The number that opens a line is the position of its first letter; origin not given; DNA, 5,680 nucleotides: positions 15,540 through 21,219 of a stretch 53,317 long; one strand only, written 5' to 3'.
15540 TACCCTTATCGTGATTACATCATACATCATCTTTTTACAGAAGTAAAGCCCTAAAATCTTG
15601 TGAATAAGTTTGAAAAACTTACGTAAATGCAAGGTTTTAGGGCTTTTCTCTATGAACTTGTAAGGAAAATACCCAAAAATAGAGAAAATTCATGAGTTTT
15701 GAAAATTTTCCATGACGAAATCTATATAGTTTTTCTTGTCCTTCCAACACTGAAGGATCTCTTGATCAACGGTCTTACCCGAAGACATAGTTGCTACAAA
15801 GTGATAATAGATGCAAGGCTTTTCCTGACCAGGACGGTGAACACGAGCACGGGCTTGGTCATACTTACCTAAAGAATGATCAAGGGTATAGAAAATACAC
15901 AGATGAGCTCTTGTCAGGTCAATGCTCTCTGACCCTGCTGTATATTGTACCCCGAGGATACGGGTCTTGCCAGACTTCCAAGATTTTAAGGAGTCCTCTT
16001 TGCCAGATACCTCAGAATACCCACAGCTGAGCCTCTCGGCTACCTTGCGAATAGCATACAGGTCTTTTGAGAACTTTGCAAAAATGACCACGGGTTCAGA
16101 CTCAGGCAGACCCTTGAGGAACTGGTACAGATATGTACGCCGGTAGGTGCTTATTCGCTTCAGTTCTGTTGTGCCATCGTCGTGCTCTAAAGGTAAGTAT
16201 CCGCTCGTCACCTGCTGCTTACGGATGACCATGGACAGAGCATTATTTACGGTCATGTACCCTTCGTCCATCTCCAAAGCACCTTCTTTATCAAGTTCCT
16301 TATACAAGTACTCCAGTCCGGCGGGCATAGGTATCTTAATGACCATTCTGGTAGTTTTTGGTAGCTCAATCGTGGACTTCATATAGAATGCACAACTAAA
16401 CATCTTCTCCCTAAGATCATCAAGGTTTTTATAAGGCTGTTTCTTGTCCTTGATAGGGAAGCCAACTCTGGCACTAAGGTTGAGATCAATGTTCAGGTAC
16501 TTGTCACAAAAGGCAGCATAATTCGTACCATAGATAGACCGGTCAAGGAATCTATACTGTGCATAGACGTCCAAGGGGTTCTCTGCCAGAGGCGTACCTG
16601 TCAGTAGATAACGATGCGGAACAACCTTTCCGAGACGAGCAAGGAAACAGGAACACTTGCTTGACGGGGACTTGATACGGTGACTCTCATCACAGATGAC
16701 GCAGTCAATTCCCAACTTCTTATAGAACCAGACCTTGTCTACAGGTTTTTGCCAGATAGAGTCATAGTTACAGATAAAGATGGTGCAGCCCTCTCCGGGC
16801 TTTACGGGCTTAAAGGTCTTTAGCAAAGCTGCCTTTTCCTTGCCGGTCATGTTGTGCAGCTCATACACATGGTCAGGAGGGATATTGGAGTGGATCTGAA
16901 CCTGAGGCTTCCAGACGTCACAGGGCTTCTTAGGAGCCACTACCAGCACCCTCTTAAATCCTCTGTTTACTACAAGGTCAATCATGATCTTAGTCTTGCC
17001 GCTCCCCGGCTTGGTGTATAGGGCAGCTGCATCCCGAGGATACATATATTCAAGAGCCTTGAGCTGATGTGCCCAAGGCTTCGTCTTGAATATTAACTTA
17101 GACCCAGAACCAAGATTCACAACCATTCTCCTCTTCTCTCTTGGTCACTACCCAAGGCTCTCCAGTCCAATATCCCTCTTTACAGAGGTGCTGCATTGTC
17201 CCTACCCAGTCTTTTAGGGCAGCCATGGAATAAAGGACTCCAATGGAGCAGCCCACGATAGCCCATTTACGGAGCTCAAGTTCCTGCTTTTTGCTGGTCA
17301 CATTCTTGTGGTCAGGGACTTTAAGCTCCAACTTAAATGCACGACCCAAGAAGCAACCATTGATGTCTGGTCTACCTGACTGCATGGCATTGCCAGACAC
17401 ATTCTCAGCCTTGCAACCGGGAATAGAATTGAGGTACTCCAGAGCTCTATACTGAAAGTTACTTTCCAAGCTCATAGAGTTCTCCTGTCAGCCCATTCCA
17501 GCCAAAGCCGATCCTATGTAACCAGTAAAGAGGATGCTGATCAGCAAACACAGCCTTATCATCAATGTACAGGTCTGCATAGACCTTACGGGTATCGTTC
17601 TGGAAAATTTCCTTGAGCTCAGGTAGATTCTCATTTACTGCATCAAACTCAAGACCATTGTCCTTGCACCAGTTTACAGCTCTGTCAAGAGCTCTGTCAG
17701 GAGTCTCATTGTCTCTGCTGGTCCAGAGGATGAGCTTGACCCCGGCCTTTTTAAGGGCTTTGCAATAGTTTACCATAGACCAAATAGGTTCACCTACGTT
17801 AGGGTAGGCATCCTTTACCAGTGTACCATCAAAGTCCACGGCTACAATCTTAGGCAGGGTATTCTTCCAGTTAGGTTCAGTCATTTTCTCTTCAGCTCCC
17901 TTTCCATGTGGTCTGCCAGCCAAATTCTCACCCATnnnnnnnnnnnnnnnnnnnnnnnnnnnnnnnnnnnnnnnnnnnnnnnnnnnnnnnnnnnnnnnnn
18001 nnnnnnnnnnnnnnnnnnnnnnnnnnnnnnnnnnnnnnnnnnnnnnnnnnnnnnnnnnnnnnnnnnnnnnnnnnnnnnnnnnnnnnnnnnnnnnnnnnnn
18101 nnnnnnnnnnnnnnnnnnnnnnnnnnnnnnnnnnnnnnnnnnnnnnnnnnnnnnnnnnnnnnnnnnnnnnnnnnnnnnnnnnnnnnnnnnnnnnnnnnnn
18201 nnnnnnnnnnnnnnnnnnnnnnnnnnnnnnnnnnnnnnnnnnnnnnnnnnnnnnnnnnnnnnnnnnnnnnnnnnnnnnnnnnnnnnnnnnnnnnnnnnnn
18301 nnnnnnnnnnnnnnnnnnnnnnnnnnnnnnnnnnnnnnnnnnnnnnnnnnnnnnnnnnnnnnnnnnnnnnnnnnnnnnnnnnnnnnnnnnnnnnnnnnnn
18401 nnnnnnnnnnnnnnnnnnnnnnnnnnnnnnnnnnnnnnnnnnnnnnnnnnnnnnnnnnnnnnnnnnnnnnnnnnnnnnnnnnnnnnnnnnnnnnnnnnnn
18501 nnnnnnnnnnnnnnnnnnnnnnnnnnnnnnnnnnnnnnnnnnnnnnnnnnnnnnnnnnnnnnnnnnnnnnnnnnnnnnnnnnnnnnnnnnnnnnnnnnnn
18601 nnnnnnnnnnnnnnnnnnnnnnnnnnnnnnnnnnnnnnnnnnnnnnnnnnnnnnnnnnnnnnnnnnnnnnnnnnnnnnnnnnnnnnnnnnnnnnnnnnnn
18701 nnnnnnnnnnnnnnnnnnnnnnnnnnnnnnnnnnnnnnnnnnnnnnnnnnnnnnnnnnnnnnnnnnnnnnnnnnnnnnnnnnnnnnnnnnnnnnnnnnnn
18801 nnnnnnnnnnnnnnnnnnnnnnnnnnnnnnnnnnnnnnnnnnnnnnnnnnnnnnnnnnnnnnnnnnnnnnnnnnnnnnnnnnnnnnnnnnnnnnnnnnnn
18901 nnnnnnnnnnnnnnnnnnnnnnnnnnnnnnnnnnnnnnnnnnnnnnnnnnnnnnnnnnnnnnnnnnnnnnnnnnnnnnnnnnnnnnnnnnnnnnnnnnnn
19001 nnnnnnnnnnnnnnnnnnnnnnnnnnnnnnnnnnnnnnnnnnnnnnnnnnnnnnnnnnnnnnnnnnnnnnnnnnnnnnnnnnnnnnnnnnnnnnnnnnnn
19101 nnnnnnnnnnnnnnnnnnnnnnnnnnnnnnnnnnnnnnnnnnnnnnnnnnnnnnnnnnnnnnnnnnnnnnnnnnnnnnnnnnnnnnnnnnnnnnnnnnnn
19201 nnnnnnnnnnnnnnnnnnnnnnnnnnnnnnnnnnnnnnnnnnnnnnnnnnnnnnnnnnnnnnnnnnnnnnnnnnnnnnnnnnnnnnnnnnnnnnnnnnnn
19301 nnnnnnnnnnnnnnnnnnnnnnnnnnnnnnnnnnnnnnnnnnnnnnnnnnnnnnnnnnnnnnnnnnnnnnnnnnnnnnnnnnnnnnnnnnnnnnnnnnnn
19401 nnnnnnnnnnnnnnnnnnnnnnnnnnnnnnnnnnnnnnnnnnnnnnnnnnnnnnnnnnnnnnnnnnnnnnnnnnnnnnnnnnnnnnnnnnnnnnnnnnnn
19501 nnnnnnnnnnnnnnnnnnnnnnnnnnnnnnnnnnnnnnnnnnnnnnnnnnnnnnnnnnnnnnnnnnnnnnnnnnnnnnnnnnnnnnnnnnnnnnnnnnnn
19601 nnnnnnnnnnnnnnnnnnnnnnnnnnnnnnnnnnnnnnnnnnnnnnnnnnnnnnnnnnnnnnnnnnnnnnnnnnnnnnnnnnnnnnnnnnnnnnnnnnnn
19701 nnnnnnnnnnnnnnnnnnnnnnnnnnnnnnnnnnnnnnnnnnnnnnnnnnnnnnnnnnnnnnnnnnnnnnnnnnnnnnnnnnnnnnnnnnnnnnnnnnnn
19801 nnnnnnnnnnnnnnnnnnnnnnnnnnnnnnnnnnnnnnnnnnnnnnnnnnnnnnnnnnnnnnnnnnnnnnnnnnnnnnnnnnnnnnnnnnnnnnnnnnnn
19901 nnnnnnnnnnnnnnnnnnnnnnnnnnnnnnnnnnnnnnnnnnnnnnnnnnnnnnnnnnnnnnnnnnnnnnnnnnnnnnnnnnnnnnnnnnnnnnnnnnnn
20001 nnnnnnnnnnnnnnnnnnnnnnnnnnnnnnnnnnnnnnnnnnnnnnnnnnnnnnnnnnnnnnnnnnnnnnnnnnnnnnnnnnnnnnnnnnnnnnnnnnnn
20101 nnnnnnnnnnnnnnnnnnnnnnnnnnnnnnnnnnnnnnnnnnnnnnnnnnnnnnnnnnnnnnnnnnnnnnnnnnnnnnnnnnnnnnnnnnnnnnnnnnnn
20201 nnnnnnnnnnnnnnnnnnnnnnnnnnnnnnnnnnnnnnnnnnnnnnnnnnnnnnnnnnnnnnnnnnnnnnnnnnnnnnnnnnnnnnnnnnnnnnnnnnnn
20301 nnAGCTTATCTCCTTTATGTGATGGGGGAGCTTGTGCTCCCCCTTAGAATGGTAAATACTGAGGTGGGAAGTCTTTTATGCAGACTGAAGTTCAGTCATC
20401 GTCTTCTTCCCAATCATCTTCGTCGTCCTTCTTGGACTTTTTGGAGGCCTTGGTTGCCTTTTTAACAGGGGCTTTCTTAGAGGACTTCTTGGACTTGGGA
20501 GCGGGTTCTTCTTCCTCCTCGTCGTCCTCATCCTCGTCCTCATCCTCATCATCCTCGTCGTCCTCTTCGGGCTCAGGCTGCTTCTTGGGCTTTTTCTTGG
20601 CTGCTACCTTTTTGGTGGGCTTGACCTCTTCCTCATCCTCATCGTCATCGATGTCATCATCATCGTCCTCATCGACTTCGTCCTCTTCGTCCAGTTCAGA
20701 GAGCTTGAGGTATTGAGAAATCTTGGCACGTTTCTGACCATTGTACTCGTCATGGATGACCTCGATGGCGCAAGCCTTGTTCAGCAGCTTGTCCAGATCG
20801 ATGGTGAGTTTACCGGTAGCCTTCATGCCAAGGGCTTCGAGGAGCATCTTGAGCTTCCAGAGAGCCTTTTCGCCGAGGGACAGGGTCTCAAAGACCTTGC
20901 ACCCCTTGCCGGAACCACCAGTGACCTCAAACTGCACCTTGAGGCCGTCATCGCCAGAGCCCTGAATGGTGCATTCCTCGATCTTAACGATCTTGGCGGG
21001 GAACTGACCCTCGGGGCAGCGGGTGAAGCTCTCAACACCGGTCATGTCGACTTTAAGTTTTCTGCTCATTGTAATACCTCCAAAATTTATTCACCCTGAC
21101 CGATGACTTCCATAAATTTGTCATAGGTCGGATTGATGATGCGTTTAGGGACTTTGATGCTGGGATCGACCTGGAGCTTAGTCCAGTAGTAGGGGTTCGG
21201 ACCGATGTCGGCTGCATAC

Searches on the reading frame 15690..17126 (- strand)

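Call 40: search_protein_families(library=phrogs, proteins=[window:15690-17126:-], max_evalue=0.00001)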
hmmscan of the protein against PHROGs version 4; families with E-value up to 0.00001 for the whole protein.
window:15690-17126:- (478 aa): 3 families
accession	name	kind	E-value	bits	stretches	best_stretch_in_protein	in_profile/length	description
phrog_62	-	DNA, RNA and nucleotide metabolism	6.4e-88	296.8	1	12-474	692-1135/1881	DNA helicase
phrog_16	-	DNA, RNA and nucleotide metabolism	3.9e-16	59.5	1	14-450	270-605/986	DNA helicase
phrog_11354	-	unknown function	3.2e-09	37.5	1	377-471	13-104/116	-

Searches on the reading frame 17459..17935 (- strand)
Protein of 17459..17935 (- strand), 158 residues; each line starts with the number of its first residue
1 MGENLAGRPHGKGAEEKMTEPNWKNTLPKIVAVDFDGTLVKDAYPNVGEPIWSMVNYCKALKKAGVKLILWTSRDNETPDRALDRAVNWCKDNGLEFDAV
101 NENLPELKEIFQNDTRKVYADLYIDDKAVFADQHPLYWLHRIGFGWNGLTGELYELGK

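Call 113: search_protein_families(library=pfam, proteins=[window:17459-17935:-], max_evalue=0.001)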
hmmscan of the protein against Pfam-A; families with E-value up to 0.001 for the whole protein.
window:17459-17935:- (158 aa): 1 family
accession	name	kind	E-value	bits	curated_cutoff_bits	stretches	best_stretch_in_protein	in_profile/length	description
PF00702.32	Hydrolase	-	0.00071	20.5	26.4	0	29-123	2-86/191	haloacid dehalogenase-like hydrolase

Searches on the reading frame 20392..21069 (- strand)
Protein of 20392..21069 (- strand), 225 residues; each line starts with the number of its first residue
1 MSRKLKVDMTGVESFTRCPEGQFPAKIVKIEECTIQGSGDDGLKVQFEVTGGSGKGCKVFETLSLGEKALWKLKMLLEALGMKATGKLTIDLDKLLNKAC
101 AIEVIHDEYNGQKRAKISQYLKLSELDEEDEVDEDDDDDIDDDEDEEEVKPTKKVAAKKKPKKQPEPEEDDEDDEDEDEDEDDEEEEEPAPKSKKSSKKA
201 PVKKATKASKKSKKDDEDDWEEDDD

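Call 74: search_protein_families(library=pfam, proteins=[window:20392-21069:-], max_evalue=0.001)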
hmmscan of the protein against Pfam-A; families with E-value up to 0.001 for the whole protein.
window:20392-21069:- (225 aa): 1 family
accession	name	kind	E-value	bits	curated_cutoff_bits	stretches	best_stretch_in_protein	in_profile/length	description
PF05037.18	DUF669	-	1.6e-08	35.2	21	1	6-121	2-129/138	Protein of unknown function (DUF669)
